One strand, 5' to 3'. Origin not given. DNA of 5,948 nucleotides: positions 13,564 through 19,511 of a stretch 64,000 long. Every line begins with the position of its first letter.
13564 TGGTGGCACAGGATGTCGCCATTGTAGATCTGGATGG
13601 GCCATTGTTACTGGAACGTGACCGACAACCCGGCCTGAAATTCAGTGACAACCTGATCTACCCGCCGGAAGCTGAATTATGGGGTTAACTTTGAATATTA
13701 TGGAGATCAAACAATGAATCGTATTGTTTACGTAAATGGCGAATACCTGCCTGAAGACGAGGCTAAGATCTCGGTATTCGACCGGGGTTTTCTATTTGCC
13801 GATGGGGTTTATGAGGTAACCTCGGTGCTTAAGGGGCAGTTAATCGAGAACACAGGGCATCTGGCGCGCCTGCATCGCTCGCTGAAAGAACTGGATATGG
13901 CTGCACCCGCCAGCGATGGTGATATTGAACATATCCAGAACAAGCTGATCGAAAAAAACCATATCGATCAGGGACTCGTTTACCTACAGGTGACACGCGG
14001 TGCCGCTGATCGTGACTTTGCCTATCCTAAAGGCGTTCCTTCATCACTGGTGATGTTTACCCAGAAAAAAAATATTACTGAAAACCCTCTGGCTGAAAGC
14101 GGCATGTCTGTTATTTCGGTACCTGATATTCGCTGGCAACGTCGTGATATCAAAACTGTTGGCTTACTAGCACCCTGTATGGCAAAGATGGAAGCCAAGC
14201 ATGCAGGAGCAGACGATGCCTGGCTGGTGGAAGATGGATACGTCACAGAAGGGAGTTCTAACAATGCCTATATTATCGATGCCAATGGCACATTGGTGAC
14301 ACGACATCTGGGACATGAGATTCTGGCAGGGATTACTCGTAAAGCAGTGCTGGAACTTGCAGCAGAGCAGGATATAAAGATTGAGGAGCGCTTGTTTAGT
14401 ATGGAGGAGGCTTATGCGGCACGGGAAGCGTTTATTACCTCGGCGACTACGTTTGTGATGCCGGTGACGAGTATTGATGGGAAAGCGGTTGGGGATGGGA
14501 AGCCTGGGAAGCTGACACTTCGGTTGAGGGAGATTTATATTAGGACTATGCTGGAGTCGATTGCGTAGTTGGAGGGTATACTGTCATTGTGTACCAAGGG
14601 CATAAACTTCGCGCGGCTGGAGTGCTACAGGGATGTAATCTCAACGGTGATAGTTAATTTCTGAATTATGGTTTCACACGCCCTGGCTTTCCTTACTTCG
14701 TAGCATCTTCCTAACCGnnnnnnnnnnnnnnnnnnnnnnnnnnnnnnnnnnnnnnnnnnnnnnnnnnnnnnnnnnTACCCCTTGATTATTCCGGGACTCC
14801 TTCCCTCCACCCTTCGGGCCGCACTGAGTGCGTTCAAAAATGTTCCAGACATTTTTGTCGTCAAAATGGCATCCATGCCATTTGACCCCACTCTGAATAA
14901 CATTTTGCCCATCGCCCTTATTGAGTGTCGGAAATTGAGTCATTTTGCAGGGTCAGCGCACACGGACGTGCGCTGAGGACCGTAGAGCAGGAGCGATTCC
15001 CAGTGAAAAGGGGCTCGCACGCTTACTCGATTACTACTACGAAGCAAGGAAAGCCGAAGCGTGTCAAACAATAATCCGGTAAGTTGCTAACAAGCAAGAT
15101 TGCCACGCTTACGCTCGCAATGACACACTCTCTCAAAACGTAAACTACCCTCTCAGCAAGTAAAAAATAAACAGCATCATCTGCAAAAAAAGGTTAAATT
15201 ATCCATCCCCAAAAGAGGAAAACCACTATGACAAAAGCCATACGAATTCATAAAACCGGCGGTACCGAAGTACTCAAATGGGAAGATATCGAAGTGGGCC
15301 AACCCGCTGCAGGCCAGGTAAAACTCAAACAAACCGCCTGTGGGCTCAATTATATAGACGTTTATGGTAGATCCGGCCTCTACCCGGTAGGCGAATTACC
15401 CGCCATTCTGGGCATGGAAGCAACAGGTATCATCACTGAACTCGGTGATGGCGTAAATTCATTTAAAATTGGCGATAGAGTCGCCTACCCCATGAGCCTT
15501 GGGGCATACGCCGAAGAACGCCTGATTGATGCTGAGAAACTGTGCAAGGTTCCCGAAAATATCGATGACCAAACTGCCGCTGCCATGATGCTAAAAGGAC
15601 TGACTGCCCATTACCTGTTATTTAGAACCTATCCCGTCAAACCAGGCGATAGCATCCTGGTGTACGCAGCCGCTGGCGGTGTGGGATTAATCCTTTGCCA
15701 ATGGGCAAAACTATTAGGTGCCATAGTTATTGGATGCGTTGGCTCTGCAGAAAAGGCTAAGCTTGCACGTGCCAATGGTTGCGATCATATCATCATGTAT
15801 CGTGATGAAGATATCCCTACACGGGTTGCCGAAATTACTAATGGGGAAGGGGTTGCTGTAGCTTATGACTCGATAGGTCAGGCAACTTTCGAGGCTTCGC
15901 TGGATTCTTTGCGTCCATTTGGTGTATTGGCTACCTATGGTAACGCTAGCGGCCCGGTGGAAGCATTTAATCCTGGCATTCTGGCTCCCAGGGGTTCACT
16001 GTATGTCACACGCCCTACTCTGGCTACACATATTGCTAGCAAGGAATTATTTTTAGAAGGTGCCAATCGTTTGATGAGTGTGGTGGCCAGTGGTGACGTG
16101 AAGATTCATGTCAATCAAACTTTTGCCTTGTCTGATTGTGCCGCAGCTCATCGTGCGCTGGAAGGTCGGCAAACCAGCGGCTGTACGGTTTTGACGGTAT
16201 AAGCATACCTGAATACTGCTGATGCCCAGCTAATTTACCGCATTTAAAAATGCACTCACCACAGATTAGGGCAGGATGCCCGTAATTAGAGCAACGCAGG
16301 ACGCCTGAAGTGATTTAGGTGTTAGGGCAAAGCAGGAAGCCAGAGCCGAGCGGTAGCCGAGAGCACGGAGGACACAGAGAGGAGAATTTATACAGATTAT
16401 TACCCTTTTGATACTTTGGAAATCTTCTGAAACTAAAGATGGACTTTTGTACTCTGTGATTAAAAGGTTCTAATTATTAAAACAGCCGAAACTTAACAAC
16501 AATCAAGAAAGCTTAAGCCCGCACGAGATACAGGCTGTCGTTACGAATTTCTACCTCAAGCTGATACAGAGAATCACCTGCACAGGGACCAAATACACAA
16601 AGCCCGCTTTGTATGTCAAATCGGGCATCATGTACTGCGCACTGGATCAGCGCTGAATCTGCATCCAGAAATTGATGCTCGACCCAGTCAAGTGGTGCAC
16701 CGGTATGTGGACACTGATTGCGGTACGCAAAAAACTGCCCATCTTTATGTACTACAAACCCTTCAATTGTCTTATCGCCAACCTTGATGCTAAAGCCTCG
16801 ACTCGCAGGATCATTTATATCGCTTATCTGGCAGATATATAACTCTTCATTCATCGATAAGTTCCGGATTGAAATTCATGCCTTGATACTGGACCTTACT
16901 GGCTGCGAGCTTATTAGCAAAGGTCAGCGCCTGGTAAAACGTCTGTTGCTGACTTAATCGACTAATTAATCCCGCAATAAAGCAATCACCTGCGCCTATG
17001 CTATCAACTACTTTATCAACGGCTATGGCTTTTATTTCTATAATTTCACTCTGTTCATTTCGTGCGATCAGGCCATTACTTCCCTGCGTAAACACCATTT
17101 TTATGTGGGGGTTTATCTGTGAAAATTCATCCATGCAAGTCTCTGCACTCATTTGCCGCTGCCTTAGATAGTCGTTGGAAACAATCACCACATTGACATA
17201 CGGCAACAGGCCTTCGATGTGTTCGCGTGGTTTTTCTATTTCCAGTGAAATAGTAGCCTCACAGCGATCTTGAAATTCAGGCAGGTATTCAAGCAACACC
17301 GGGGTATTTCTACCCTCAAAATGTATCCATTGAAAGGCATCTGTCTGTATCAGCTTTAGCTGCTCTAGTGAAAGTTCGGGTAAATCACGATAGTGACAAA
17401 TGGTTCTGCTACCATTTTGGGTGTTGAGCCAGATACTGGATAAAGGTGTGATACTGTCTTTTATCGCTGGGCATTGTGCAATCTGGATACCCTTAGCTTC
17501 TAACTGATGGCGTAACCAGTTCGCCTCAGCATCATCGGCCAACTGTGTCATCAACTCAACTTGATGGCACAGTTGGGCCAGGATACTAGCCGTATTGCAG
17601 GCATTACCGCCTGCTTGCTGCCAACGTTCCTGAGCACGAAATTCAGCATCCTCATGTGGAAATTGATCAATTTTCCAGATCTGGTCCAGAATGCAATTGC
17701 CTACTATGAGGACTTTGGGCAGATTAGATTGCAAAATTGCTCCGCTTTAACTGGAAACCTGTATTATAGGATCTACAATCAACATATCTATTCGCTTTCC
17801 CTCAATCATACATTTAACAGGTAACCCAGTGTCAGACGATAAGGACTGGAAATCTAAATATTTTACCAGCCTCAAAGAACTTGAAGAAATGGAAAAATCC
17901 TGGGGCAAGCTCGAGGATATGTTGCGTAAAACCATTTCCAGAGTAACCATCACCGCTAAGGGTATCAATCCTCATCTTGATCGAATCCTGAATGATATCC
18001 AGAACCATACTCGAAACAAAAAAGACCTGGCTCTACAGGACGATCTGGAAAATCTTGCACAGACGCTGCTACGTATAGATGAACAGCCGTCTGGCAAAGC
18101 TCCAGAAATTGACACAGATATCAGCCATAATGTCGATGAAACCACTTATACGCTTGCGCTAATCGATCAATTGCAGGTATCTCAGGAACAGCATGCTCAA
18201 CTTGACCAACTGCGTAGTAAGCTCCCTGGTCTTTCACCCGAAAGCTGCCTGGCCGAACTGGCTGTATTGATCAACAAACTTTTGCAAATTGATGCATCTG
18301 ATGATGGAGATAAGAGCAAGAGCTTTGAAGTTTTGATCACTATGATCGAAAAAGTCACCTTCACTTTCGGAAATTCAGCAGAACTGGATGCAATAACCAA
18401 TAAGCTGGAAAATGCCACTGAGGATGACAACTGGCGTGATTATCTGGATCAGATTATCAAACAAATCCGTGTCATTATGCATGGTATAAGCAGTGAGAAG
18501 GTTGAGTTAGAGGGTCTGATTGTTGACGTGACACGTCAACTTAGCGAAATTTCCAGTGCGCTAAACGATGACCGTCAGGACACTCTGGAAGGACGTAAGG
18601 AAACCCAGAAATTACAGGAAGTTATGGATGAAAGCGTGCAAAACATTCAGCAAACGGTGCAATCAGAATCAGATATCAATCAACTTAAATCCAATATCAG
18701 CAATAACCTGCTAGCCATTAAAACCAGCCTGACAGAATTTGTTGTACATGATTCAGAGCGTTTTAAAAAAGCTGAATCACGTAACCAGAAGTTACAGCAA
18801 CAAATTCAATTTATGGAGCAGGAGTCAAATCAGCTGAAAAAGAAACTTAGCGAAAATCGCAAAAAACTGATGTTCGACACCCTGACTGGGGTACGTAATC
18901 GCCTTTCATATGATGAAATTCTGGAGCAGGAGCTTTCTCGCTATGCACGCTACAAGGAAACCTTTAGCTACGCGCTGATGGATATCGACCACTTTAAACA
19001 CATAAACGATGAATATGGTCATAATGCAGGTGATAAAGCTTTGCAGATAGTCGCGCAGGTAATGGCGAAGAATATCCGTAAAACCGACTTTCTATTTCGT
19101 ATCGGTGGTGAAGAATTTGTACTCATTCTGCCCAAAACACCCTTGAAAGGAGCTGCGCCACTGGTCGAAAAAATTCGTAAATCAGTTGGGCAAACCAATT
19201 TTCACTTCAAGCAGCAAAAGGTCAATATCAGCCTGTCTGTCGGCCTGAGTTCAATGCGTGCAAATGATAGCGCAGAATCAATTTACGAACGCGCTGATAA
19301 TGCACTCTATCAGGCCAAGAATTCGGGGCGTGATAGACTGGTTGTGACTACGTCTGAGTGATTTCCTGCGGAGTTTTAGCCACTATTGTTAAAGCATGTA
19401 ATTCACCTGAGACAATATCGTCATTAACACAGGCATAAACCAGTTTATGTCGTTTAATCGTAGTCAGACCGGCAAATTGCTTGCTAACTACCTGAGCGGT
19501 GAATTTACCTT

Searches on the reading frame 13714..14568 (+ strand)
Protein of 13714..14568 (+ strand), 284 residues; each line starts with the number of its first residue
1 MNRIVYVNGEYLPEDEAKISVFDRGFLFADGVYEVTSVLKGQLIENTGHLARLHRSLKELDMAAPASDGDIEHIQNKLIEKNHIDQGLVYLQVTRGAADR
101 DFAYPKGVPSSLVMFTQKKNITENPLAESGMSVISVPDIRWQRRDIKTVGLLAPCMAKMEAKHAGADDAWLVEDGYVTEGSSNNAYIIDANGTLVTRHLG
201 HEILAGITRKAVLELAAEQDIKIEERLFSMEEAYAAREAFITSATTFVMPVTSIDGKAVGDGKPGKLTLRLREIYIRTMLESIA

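Call 9: search_protein_families(library=pfam, proteins=[window:13714-14568:+], max_evalue=0.00001)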
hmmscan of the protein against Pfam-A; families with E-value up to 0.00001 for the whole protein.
window:13714-14568:+ (284 aa): 1 family
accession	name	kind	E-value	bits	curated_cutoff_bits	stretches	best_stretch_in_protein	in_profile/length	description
PF01063.24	Aminotran_4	-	9.1e-46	156.9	28.5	1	31-254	1-223/223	Amino-transferase class IV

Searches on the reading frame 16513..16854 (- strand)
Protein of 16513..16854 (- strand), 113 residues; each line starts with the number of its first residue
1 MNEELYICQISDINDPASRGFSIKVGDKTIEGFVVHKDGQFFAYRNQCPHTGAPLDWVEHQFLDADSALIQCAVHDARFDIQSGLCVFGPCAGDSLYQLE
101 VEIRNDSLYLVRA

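Call 77: search_protein_families(library=pfam, proteins=[window:16513-16854:-], max_evalue=0.01)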
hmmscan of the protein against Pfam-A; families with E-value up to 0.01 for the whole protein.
window:16513-16854:- (113 aa): 2 families
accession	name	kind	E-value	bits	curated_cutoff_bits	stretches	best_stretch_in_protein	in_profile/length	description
PF00355.32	Rieske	-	2.5e-12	47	20.3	1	5-93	3-82/88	Rieske [2Fe-2S] domain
PF13806.12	Rieske_2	-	0.00021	21.6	27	1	7-97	5-92/104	Rieske-like [2Fe-2S] domain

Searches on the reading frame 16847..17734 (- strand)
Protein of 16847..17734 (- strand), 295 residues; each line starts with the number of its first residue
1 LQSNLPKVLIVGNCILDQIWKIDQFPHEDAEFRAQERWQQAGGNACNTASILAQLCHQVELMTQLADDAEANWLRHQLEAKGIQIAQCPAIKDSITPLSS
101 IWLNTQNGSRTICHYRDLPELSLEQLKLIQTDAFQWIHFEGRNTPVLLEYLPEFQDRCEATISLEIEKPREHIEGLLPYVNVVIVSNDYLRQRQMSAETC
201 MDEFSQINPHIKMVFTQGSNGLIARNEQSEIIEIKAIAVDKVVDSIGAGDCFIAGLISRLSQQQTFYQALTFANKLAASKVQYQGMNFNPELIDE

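Call 9: search_protein_families(library=pfam, proteins=[window:16847-17734:-], max_evalue=0.00001)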
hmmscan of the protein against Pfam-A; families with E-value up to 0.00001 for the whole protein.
window:16847-17734:- (295 aa): 1 family
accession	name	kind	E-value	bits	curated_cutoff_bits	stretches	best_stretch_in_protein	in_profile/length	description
PF00294.29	PfkB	-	1.9e-32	113.2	25.8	1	7-288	3-297/302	pfkB family carbohydrate kinase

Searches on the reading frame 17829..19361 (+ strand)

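Call 10: search_protein_families(library=pfam, proteins=[window:17829-19361:+], max_evalue=0.00001)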
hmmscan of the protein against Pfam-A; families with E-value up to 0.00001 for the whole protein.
window:17829-19361:+ (510 aa): 2 families
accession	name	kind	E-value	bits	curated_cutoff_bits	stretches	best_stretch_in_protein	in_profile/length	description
PF00990.26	GGDEF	-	1.4e-45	155.4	23.8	1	348-503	2-161/161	Diguanylate cyclase, GGDEF domain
PF20975.2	DGCcoil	-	1e-09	38.5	26.7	0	5-116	10-115/359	DGC-associated coil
